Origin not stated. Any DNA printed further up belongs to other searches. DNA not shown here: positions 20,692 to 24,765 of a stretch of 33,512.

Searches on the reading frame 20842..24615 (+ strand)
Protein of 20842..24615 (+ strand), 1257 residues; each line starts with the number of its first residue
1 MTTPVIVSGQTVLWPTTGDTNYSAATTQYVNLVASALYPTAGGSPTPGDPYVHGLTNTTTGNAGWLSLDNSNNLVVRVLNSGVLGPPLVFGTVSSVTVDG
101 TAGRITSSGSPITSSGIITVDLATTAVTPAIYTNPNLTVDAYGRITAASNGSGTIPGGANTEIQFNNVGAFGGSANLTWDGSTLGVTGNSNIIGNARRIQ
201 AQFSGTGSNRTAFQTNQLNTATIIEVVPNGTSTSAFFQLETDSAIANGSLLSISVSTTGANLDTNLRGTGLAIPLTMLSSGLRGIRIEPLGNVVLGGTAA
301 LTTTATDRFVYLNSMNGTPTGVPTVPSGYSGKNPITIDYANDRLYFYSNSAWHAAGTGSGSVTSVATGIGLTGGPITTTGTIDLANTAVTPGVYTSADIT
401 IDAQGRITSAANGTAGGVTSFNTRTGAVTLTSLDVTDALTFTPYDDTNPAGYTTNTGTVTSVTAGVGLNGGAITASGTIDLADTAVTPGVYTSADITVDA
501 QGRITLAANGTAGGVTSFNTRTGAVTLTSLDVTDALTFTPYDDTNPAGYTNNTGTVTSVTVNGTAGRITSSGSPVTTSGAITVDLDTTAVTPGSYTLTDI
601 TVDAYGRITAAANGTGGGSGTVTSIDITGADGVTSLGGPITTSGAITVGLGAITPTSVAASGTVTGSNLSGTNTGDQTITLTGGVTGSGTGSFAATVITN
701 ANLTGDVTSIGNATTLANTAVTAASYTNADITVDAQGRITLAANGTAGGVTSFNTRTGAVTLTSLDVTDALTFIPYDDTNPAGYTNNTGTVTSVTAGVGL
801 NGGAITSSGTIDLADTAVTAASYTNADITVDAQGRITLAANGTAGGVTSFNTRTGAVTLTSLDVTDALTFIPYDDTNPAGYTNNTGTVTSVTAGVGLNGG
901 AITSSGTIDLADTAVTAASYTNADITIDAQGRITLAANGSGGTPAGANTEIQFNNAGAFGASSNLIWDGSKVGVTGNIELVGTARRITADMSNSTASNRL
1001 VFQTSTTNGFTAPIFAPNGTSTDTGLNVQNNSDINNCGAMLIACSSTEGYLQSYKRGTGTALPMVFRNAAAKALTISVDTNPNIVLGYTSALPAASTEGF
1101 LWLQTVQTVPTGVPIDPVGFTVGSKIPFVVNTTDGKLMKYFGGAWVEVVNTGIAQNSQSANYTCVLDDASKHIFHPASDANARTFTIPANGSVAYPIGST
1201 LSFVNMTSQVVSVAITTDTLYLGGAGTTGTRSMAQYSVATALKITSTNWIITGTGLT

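Call 73: search_protein_families(library=phrogs, proteins=[window:20842-24615:+], max_evalue=0.001)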
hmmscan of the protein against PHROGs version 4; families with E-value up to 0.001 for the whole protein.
window:20842-24615:+ (1257 aa): 5 families
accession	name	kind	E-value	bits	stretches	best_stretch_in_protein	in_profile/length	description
phrog_29288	-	unknown function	1.8e-27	96.3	4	796-846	1152-1199/1558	-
phrog_38058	-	tail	5.4e-26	92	5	453-571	570-689/708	tail fiber protein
phrog_36297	-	unknown function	6.3e-06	27.4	0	852-945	6-95/113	-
phrog_28908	-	unknown function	7.9e-05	22.2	1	784-839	572-625/742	-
phrog_31472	-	unknown function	0.00093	19.7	0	429-512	150-241/359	-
